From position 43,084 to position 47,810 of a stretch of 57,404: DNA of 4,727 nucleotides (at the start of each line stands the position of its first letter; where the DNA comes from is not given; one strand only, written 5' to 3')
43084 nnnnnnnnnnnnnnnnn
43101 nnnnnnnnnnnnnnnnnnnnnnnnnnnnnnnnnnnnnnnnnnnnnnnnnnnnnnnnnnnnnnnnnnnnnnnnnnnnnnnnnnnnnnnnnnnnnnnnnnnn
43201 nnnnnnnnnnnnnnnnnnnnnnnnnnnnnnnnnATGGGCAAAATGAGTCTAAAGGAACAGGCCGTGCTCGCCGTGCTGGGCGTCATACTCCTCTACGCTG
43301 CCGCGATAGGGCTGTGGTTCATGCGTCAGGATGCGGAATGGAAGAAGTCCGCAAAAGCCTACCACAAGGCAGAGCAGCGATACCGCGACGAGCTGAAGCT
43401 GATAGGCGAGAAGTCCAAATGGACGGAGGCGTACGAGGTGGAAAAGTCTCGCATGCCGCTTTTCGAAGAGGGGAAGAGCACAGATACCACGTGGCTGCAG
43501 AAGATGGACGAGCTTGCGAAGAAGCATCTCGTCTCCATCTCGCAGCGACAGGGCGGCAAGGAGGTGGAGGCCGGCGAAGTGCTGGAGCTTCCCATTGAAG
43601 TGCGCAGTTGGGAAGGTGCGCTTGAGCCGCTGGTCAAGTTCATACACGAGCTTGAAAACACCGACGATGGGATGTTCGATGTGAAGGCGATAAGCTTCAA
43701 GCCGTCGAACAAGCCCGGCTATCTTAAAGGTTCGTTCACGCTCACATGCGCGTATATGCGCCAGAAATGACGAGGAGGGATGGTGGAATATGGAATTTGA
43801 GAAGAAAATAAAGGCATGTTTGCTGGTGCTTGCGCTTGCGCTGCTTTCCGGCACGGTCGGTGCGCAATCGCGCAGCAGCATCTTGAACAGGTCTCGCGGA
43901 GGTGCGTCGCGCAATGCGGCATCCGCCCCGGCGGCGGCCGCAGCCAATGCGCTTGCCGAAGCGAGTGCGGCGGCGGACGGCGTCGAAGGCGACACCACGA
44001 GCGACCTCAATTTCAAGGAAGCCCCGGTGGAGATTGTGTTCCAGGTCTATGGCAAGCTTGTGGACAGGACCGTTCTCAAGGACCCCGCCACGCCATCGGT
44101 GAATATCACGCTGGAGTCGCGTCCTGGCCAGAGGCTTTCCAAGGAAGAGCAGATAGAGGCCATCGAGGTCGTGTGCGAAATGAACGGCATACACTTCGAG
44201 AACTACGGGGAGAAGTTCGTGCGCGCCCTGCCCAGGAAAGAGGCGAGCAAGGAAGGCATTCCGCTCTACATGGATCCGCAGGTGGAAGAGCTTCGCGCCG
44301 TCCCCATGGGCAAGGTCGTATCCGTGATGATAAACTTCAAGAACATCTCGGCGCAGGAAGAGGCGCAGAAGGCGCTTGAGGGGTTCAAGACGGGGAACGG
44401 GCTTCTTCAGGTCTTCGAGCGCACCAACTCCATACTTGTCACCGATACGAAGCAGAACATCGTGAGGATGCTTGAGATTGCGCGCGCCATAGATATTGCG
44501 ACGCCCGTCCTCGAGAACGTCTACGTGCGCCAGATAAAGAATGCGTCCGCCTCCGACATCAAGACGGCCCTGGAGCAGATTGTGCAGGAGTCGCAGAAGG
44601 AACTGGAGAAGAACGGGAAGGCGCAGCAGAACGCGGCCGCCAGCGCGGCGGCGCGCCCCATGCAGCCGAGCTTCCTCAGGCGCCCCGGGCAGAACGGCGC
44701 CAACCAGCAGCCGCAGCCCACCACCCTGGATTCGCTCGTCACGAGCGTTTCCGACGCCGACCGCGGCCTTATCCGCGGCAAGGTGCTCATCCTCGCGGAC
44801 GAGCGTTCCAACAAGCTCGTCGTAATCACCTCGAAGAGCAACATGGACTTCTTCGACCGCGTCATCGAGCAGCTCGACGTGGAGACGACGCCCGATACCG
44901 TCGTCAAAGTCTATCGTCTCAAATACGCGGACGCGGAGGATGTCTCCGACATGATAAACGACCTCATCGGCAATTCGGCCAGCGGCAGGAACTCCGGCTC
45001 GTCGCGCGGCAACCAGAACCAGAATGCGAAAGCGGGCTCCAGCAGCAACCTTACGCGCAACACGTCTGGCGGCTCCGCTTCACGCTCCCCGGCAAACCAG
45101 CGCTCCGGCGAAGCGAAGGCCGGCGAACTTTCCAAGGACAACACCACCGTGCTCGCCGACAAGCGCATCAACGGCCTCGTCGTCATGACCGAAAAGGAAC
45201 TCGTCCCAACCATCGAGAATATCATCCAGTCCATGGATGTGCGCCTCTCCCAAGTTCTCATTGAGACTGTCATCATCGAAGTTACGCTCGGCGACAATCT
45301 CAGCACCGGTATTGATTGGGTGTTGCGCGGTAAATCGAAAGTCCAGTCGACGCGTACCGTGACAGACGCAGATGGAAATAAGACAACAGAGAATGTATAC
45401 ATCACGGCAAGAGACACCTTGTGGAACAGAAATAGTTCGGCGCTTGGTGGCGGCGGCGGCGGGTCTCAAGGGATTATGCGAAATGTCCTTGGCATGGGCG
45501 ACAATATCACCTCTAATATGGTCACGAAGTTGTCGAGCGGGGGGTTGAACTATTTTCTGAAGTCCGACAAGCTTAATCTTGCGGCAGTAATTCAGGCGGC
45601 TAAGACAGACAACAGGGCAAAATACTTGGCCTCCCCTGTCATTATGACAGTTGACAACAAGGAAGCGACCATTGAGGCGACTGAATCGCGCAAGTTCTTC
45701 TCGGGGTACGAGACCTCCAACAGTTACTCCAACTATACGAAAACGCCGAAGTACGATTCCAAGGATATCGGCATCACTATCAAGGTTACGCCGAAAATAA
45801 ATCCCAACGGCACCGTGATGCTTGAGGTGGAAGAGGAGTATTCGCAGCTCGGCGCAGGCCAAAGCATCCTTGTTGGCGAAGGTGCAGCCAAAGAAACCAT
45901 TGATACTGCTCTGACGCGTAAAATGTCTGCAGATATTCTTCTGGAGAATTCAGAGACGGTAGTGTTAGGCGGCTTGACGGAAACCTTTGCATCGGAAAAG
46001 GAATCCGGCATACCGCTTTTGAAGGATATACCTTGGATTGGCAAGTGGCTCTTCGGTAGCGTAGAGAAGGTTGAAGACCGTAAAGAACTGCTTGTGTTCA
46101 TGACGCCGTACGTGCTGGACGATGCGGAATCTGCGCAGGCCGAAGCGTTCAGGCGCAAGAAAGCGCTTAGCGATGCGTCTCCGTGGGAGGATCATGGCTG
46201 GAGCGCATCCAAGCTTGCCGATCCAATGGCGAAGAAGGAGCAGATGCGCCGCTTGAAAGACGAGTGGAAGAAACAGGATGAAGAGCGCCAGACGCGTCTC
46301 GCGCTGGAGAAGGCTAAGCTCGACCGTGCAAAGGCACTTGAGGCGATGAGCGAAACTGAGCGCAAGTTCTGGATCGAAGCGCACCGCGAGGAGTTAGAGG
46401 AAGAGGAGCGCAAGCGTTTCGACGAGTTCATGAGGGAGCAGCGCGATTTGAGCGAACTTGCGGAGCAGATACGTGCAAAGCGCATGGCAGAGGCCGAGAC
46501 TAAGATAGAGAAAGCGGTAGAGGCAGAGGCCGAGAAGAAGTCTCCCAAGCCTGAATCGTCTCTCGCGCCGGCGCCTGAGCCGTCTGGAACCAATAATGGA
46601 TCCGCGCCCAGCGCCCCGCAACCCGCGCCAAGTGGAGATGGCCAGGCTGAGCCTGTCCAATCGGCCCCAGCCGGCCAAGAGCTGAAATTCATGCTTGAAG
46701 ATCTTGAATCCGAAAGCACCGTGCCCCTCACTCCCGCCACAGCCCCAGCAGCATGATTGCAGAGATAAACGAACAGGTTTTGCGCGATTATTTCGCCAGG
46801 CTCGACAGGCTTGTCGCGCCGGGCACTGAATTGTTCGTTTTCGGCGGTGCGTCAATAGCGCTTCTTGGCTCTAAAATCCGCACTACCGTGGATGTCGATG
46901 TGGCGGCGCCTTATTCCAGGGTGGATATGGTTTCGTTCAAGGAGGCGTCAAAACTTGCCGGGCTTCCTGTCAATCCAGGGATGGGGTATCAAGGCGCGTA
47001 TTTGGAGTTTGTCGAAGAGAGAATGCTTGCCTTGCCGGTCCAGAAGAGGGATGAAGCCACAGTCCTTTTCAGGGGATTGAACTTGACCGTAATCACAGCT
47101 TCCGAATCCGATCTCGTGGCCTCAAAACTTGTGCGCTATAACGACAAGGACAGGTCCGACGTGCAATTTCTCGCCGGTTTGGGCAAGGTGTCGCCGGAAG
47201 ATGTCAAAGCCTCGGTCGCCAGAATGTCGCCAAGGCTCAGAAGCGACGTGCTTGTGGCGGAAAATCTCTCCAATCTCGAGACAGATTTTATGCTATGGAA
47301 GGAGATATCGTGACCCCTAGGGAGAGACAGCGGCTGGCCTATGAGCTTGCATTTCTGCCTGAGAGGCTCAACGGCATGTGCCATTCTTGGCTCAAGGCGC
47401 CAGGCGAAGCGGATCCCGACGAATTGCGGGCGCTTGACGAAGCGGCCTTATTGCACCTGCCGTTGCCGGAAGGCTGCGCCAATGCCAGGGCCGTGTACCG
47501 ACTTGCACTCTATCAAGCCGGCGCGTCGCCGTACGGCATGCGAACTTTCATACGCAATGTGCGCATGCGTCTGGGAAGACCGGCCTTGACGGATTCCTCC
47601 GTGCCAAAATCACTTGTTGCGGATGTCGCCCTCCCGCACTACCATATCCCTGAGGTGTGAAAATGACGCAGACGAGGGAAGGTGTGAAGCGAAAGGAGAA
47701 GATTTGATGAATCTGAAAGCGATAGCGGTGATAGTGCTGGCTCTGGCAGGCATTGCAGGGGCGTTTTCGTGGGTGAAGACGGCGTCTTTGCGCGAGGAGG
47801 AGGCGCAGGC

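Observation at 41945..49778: Minimal secretin module without ATPase or pseudopilins, in one stop/start-coupled gene chain ending in ychF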

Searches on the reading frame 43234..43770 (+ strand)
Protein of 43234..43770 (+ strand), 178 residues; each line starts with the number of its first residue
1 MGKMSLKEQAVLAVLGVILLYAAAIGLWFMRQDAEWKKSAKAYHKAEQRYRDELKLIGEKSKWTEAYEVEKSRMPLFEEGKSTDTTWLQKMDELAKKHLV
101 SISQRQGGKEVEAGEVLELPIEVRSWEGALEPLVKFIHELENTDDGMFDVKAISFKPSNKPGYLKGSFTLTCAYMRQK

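Call 5: search_protein_families(library=pfam, proteins=[window:43234-43770:+], max_evalue=0.1)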
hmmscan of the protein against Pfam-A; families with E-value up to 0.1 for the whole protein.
window:43234-43770:+ (178 aa): 0 families

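Call 8: search_protein_families(library=ncbifam, proteins=[window:43234-43770:+], max_evalue=0.1)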
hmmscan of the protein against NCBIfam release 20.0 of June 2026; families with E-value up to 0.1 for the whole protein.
window:43234-43770:+ (178 aa): 3 families
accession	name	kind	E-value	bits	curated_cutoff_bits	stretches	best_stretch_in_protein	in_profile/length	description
NF040576.1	T2SS_GspM_XpsM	equivalog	0.0011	18.7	60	1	11-148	6-144/180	type II secretion system protein GspM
NF038287.2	Amuc_1100_fam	equivalog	0.011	15.2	180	0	8-50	6-49/326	Amuc_1100 family pilus-like protein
NF004285.1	PRK05696.1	equivalog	0.045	13.5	179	1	9-48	20-59/171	flagellar basal body-associated protein FliL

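Call 46: search_solved_structures(query=A2, max_evalue=10, show_alignments=2)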
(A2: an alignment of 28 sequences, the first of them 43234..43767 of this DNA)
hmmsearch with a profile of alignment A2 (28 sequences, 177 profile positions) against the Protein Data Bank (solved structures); distinct sequences matched with E-value up to 10: 2.
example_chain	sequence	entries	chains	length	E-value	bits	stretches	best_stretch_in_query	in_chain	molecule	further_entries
3jc8_Na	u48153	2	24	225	0.42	13.6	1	10-98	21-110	PilN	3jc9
6pis_A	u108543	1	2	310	1.4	11.9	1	6-61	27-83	Potassium channel subfamily K member 4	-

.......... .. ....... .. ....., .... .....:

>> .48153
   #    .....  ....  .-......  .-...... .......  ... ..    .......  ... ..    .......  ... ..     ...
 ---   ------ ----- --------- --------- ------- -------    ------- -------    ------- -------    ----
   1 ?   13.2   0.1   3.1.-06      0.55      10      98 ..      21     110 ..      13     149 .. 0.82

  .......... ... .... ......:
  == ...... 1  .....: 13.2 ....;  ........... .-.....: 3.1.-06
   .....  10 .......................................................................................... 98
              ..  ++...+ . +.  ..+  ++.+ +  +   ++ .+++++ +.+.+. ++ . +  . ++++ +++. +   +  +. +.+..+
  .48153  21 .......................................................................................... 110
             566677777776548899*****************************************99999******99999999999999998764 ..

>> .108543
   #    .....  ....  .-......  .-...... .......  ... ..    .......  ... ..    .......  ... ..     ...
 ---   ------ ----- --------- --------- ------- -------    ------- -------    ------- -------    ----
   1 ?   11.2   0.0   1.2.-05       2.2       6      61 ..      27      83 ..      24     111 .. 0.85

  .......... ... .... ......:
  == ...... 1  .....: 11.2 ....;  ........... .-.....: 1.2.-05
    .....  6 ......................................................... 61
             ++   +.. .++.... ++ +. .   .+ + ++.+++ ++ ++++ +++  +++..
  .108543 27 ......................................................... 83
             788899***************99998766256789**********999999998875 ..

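Call 47: search_protein_families(library=pfam, alignment_id=A2, max_evalue=1)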
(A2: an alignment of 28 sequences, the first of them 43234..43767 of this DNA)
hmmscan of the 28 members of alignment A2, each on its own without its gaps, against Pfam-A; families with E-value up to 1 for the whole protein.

A. member 1, window:43234-43767:+ (178 aa): 1 family
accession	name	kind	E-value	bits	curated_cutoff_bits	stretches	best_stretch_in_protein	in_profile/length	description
PF09534.15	Trp_oprn_chp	-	0.14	12.4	29.6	1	6-53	115-160/180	Tryptophan-associated transmembrane protein (Trp_oprn_chp)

B. families by the number of members that match (of 28 scanned): 30 families (the first 25 are shown)
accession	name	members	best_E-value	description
PF10741.14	T2SSM_b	16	0.00023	Type II secretion system (T2SS), protein M subtype b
PF09534.15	Trp_oprn_chp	15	0.00029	Tryptophan-associated transmembrane protein (Trp_oprn_chp)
PF04612.17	T2SSM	8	0.0059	Type II secretion system (T2SS), protein M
PF01832.25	Glucosaminidase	5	0.017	Mannosyl-glycoprotein endo-beta-N-acetylglucosaminidase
PF13935.11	Ead_Ea22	3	0.0065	Ead/Ea22-like protein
PF06596.16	PsbX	2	0.022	Photosystem II reaction centre X protein (PsbX)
PF11807.13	UstYa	2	0.1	Mycotoxin biosynthesis protein UstYa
PF20681.2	DUF6818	2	0.11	Domain of unknown function (DUF6818)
PF24871.1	Piezo_TM1-24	2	0.12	Piezo TM1-24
PF14791.11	DNA_pol_B_thumb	1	0.016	DNA polymerase beta thumb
PF06365.17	CD34_antigen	1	0.032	CD34/Podocalyxin family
PF03835.21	Rad4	1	0.045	Rad4 transglutaminase-like domain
PF02386.22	TrkH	1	0.048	Cation transport protein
PF11987.13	IF-2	1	0.05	Translation-initiation factor 2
PF04311.20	DUF459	1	0.073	Protein of unknown function (DUF459)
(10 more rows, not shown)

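Call 48: find_homologous_proteins(query=window:43234-43767:+, max_evalue=0.001)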
Query window:43234-43767:+ (178 aa): 494 proteins with E <= 0.001 among 565 candidates; the best 120 are listed.
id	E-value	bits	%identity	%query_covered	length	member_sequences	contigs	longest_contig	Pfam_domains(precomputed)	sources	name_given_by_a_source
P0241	2.6e-112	390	100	100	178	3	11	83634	-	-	-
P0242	2.8e-95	335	83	100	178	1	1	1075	-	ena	-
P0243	4.4e-95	334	83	100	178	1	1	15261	-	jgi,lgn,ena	-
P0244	1.8e-93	329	82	100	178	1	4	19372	-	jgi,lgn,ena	jgi:hypothetical protein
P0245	7.3e-92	324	83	98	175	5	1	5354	-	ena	-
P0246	8.8e-92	324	82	98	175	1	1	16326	-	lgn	-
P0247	1.9e-91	323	82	98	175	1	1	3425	-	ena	-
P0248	3.1e-91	322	80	100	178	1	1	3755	-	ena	-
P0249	1.8e-86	306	75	100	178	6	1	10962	-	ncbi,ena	-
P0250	6.8e-84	298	73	100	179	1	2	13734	-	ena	-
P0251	1.7e-82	293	73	100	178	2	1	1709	-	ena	-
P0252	4.0e-82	292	72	100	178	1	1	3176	-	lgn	-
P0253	2.3e-81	290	73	97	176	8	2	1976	-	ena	-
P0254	2.6e-81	290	73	100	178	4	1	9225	-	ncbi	-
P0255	9.6e-81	288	71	100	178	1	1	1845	-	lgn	-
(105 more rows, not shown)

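Call 59: predict_structure(alignment_id=A3)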
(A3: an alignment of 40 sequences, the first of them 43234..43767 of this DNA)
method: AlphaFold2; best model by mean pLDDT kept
length: 178 residues; sequences in the alignment: 40
mean_pLDDT: 84.0   pTM: 0.57
mean pLDDT of the five models: 84.0, 79.1, 78.7, 74.7, 70.2
residues with pLDDT >= 90: 33; 70-90: 134; 50-70: 10; < 50: 1
segments of 3 or more residues with pLDDT < 50: none
pLDDT, mean of each block of 10 residues (from residue 1): 72 89 85 83 92 90 83 76 74 89 81 81 88 90 81 89 89 80
secondary structure, 60 per line:
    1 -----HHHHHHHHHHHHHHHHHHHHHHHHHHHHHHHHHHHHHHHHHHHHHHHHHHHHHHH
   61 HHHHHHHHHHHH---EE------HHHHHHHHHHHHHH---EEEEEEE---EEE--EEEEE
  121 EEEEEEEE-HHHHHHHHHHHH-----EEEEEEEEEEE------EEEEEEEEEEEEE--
elements in order: H6-72 H84-97 E101-107 E111-113 E116-128 H130-141 E147-157 E164-176

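Call 62: fold_search(model_id=the predicted structure, library=pdb)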
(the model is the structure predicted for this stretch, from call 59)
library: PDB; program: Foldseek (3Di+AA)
matches with E <= 10: 1439; with E <= 0.001: 7
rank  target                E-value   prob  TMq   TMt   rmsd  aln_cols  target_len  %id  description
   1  3jc8_Oa               5.4e-07  1.00  0.47  0.44  14.8       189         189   19  Architectural model of the type IVa pilus machine in a piliated state (released 2016-03-16)
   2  2rjz_A                3.5e-05  1.00  0.49  0.62   3.6       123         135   15  Crystal structure of the type 4 fimbrial biogenesis protein PilO from Pseudomonas aeruginosa (released 2007-11-06)
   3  2rjz_B                4.2e-05  1.00  0.50  0.66   3.3       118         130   14  Crystal structure of the type 4 fimbrial biogenesis protein PilO from Pseudomonas aeruginosa (released 2007-11-06)
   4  5uvr                  2.0e-04  1.00  0.38  0.66   2.5        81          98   18  The core region of PilO from the type IV pilus system of Pseudomonas aeruginosa (released 2018-02-21)
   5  6kny_A                4.2e-04  1.00  0.36  0.37   4.1       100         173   14  Structure of Amuc_1100 without transmembrane region from Akkermansia muciniphila (released 2020-04-15)
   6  6lad_D                8.0e-04  1.00  0.39  0.36   4.3        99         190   16  Crystal structure of Amuc_1100 from Akkermansia muciniphila (released 2020-08-05)
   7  6lad_A                8.6e-04  1.00  0.39  0.35   4.2       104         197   14  Crystal structure of Amuc_1100 from Akkermansia muciniphila (released 2020-08-05)
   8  6lad_B                1.1e-03  1.00  0.37  0.36   3.9        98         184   15  Crystal structure of Amuc_1100 from Akkermansia muciniphila (released 2020-08-05)
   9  8hqo_a                1.2e-03  0.97  0.23  0.25   6.7       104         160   18  Neck of DT57C bacteriophage in the full state (released 2023-12-13)
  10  6laf_A                1.3e-03  1.00  0.36  0.37   4.1       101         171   15  Crystal structure of the core domain of Amuc_1100 from Akkermansia muciniphila (released 2020-08-05)
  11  9ilv_A                2.0e-03  0.95  0.23  0.25   6.6       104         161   19  Structure of the bacteriophage T5 connector complex (released 2024-09-04)
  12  8bcp_B                2.5e-03  0.96  0.25  0.27   6.5       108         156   18  Cryo-EM structure of the proximal end of bacteriophage T5 tail : p142 tail terminator protein hexamer and pb6 tail tub (released 2023-11-01)
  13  6kny_B                2.7e-03  1.00  0.35  0.33   5.8       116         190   15  Structure of Amuc_1100 without transmembrane region from Akkermansia muciniphila (released 2020-04-15)
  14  6lad_E                2.9e-03  1.00  0.35  0.34   4.2        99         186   14  Crystal structure of Amuc_1100 from Akkermansia muciniphila (released 2020-08-05)
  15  6lad_F                3.1e-03  1.00  0.38  0.37   4.1        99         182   16  Crystal structure of Amuc_1100 from Akkermansia muciniphila (released 2020-08-05)
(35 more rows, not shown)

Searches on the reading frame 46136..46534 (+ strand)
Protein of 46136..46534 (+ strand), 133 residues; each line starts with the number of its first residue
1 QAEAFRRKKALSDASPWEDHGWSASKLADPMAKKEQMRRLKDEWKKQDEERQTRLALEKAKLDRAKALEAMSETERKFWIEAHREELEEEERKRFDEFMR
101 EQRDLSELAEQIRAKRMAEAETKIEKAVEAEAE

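Call 75: search_protein_representatives(protein=window:46136-46534:+)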
Query: 133 residues. Proteins with E-value up to 0.001 (for the whole library): 39; up to 1e-10: 22; up to 1e-30: 9. The best 39 are listed.
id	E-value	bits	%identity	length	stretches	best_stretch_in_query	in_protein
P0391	2.1e-51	189.3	77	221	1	1-130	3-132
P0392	2.8e-50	185.7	74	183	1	1-129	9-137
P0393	5.1e-42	159.1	65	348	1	1-126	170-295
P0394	5.0e-40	152.7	66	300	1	1-131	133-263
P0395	6.8e-36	139.3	56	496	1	1-128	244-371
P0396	4.4e-35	136.7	59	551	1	1-130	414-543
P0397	6.3e-35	136.2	61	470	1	1-126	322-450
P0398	1.5e-33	131.7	61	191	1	1-113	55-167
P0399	6.8e-31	123.2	62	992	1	1-130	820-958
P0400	2.5e-30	121.4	58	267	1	1-130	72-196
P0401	7.4e-27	110.2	51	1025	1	1-128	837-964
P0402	7.7e-27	110.1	58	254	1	1-120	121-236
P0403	1.4e-26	109.2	50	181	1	6-129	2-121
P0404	5.2e-26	107.4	52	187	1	15-131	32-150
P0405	8.7e-23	97.0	60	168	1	33-126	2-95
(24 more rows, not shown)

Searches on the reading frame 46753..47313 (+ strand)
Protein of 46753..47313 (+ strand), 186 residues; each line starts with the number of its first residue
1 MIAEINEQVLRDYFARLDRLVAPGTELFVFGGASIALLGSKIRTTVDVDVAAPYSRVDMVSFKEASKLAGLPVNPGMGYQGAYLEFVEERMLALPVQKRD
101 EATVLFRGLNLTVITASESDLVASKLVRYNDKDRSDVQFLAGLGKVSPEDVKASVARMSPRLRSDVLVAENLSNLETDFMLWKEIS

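Call 5: search_protein_families(library=pfam, proteins=[window:46753-47313:+], max_evalue=0.1)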
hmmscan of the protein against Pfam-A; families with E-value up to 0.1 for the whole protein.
window:46753-47313:+ (186 aa): 1 family
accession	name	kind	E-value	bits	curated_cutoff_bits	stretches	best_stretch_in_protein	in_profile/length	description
PF19502.5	DUF6036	-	9.6e-11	42.2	23.6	1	25-153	20-131/164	Nucleotidyltransferase of unknown function (DUF6036)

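Call 8: search_protein_families(library=ncbifam, proteins=[window:46753-47313:+], max_evalue=0.1)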
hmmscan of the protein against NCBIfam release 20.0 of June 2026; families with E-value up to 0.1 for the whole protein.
window:46753-47313:+ (186 aa): 1 family
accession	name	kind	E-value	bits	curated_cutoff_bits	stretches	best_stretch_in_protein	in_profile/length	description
NF007882.0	PRK10590.1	equivalog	0.023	13.7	743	1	4-67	90-146/456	ATP-dependent RNA helicase RhlE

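Call 58: search_protein_families(library=padloc, proteins=[window:46753-47313:+], max_evalue=0.1)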
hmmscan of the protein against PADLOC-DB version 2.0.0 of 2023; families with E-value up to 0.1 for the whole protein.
window:46753-47313:+ (186 aa): 0 families

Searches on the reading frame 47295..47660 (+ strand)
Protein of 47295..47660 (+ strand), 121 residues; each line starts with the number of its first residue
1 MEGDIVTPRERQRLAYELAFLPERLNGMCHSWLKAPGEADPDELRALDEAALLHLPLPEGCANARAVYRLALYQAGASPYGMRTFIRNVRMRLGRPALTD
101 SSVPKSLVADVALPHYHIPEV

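Call 5: search_protein_families(library=pfam, proteins=[window:47295-47660:+], max_evalue=0.1)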
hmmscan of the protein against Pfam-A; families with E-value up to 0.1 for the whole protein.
window:47295-47660:+ (121 aa): 0 families

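Call 8: search_protein_families(library=ncbifam, proteins=[window:47295-47660:+], max_evalue=0.1)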
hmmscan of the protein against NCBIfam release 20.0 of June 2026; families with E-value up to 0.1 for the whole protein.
window:47295-47660:+ (121 aa): 0 families

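Call 58: search_protein_families(library=padloc, proteins=[window:47295-47660:+], max_evalue=0.1)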
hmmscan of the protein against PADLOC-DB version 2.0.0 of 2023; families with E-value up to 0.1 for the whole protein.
window:47295-47660:+ (121 aa): 0 families
